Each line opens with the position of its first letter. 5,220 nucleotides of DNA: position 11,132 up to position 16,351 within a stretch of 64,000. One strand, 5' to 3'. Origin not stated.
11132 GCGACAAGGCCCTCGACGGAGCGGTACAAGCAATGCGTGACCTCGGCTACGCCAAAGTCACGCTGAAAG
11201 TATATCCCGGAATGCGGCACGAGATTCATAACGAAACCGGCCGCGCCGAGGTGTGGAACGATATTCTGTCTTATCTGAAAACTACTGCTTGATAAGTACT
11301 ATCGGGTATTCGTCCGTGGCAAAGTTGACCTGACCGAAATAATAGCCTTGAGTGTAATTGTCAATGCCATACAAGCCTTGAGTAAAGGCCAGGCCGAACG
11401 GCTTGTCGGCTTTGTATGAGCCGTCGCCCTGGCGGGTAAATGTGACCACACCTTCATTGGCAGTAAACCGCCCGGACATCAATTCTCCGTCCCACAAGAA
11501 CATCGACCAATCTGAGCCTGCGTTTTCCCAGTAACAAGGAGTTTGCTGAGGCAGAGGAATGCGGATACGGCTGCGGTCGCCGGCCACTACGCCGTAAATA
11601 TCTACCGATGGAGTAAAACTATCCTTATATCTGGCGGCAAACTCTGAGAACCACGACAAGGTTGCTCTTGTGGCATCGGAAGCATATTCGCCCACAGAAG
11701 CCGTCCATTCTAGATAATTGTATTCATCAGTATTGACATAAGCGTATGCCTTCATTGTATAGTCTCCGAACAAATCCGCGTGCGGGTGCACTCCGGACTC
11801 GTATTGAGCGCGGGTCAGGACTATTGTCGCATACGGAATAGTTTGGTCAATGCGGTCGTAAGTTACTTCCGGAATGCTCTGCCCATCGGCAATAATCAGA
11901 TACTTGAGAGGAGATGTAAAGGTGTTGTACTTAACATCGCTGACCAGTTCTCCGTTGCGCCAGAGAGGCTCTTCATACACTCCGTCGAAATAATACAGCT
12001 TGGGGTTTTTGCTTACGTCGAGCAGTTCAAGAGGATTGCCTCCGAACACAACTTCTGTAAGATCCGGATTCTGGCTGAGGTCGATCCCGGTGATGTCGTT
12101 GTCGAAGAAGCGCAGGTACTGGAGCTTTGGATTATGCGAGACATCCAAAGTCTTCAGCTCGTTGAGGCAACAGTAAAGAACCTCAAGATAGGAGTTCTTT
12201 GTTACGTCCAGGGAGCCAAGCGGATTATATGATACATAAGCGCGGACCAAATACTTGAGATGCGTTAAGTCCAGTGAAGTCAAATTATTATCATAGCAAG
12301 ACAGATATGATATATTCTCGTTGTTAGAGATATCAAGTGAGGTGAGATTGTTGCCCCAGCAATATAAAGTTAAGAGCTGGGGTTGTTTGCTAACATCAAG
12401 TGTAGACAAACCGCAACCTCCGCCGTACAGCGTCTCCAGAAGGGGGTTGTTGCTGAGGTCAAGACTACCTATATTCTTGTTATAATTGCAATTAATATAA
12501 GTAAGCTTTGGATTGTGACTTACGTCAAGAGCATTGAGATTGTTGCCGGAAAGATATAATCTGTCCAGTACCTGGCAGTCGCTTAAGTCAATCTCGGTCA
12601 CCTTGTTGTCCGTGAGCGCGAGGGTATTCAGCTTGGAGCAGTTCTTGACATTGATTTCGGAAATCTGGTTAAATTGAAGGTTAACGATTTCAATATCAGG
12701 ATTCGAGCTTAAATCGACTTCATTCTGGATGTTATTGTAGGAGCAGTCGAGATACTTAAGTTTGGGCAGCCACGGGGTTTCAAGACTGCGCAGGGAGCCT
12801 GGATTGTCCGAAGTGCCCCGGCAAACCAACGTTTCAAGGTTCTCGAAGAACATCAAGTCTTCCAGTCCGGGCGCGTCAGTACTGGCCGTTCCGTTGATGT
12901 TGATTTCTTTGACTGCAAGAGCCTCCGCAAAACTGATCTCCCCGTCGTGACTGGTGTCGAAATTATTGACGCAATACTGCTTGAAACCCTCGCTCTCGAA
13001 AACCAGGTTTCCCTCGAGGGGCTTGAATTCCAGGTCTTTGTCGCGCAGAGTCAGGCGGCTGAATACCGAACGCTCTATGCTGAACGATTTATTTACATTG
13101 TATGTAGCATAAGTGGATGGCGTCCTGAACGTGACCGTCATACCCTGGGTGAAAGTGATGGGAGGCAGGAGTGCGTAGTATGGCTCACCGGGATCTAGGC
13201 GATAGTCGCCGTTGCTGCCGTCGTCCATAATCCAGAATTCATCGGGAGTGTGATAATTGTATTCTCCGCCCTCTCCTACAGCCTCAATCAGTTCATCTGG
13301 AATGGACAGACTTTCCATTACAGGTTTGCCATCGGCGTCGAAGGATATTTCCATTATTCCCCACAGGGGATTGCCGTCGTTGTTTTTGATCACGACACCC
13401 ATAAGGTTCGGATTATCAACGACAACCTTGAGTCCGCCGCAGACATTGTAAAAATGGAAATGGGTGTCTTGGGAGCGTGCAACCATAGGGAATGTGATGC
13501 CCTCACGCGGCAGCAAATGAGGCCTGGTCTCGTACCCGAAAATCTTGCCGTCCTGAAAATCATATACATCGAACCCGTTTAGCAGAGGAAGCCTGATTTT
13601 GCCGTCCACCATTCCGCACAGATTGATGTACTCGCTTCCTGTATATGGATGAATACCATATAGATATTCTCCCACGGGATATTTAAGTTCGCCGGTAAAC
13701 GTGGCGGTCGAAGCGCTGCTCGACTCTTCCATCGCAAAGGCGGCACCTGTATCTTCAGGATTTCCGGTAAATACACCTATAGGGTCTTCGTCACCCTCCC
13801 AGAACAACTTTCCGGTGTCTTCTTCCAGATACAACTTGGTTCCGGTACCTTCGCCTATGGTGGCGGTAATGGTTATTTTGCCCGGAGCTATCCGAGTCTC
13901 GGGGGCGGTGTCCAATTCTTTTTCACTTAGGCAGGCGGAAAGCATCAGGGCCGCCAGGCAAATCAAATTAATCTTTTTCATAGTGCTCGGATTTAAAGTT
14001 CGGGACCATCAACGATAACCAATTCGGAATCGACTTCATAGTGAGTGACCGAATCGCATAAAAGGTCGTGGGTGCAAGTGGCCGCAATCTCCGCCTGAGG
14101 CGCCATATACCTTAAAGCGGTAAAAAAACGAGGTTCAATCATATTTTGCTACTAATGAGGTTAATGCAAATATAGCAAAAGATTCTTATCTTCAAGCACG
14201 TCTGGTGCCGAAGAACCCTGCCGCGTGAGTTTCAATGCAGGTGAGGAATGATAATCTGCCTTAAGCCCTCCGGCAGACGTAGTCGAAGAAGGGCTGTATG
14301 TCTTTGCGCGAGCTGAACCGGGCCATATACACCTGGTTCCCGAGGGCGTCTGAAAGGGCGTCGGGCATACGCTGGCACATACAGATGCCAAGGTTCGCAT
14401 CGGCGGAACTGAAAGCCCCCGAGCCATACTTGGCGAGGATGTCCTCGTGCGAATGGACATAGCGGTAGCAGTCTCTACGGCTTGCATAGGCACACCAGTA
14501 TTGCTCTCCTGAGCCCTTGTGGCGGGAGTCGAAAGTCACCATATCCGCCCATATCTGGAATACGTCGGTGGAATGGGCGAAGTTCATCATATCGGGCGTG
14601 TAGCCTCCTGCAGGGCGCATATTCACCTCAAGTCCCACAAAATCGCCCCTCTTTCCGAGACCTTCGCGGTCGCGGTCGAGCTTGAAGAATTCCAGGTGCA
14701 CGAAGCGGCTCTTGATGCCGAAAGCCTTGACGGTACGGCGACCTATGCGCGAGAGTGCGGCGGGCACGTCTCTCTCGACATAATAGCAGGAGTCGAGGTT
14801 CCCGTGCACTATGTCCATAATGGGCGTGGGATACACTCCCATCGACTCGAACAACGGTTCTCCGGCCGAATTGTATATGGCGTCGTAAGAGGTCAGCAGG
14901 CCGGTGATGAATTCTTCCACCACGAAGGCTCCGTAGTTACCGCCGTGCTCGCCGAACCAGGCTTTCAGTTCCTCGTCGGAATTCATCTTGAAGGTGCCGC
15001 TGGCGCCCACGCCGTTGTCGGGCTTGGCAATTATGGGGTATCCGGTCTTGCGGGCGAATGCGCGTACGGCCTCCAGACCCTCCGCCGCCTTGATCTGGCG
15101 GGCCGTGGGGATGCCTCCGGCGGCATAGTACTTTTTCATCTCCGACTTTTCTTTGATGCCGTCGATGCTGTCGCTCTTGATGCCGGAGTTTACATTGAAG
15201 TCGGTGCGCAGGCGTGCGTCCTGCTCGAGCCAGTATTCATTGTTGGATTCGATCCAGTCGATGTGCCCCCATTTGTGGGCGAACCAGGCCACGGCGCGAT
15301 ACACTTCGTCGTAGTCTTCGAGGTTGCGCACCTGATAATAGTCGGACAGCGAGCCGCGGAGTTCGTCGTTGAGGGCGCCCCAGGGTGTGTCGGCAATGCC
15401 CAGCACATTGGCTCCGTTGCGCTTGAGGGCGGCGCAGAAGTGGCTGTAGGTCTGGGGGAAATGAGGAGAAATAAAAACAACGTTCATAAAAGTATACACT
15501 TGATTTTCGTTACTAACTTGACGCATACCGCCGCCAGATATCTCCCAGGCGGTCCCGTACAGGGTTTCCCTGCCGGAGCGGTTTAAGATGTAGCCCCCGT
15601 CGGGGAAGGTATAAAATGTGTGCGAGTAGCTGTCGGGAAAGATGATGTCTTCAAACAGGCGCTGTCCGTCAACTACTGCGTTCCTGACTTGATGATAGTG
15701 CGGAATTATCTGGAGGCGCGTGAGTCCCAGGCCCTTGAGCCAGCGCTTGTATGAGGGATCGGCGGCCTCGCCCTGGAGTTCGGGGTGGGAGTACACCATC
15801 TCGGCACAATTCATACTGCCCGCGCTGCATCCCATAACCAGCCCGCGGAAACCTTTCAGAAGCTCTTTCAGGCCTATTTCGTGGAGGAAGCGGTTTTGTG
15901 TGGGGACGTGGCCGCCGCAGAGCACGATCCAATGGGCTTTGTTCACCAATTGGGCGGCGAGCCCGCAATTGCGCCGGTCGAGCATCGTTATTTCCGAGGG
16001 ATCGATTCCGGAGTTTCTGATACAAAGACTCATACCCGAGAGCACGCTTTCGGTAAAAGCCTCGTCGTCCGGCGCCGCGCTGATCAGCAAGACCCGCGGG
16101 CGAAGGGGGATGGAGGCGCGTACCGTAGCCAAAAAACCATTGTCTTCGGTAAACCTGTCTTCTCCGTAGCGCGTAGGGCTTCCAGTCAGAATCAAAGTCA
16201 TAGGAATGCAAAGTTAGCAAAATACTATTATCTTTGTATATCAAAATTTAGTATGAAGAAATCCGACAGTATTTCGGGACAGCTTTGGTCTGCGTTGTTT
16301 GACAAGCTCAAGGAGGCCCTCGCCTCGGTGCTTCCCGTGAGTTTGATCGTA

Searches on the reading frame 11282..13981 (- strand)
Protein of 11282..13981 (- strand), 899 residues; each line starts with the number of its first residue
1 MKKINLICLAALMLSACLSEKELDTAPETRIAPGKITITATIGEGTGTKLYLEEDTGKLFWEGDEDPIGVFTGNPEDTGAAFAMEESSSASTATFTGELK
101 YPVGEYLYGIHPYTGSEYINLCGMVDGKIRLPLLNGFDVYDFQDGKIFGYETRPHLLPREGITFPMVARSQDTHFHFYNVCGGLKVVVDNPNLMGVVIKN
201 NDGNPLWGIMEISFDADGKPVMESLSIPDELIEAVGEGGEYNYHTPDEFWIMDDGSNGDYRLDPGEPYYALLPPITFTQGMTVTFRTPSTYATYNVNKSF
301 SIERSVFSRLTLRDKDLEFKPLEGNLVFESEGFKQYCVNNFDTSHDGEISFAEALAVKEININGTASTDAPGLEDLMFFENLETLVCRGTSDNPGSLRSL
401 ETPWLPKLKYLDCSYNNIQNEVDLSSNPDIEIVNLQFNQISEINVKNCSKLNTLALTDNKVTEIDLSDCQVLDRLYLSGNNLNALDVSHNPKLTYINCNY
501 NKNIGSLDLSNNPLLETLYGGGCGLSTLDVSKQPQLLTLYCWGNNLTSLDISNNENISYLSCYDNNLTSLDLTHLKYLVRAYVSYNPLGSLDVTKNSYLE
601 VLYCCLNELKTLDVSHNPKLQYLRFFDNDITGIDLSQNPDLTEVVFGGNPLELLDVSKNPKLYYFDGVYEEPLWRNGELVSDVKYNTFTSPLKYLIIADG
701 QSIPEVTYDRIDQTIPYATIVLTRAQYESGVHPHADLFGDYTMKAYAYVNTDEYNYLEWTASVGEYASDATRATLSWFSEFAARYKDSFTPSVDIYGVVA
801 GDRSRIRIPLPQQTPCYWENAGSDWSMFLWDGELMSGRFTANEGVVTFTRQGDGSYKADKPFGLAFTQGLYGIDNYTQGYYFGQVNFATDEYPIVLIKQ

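Call 15: search_protein_families(library=pfam, proteins=[window:11282-13981:-], max_evalue=0.01)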
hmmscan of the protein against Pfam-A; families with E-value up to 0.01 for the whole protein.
window:11282-13981:- (899 aa): 4 families
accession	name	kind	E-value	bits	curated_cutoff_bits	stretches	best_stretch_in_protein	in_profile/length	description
PF12799.13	LRR_4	-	1.1e-16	61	27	2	406-444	1-40/44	Leucine Rich repeats (2 copies)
PF13516.12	LRR_6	-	0.00014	22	23.4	0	616-632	1-17/24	Leucine Rich repeat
PF13855.12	LRR_8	-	0.00023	21.3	27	1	431-482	4-61/61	Leucine rich repeat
PF24758.1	LRR_At5g56370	-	0.00079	19.6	27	0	367-498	24-164/227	FBD-associated F-box protein At5g56370, LRR repeats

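Call 64: search_protein_families(library=ncbifam, proteins=[window:11282-13981:-], max_evalue=0.01)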
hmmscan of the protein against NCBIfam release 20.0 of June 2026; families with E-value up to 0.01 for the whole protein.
window:11282-13981:- (899 aa): 2 families
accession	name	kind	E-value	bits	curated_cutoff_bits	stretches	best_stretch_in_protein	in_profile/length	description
NF033187.0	internalin_J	exception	9.2e-35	120.1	1700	1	407-665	116-374/846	class 1 internalin InlJ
NF011897.0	PRK15370.1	equivalog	9.2e-10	37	1113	2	538-651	266-379/755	SPI-1 type III secretion system effector E3 ubiquitin transferase SlrP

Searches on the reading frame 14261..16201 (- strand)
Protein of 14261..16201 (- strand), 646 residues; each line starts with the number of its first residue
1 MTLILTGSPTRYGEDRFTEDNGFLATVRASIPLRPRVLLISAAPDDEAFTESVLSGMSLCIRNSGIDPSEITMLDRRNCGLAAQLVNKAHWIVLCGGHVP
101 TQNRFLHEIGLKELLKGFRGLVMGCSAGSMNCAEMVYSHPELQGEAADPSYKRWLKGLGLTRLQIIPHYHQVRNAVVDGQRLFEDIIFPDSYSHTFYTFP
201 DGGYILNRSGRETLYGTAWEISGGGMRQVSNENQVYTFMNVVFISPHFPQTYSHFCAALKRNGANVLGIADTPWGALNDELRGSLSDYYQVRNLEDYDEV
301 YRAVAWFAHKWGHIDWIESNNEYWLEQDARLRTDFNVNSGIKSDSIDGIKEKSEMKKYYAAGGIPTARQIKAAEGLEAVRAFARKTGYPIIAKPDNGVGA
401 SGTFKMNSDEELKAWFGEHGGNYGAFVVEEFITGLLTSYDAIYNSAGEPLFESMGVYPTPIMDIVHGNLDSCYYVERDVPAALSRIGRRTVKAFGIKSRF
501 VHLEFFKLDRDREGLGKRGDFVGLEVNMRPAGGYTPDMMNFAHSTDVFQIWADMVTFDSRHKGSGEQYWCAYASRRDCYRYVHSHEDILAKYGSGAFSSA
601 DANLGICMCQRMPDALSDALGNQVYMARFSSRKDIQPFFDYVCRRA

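Call 33: search_protein_families(library=pfam, proteins=[window:14261-16201:-], max_evalue=0.001)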
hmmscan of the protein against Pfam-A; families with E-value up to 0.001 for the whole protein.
window:14261-16201:- (646 aa): 3 families
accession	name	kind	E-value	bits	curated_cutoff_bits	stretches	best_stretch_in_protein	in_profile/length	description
PF03575.23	Peptidase_S51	-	5.6e-06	26.6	23.9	1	3-171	1-167/206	Peptidase family S51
PF13535.11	ATP-grasp_4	-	8.5e-05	22.7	27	1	388-509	3-139/160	ATP-grasp domain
PF02786.22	CPSase_L_D2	-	0.0007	19.6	19.8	0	352-416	2-67/211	Carbamoyl-phosphate synthase L chain, ATP binding domain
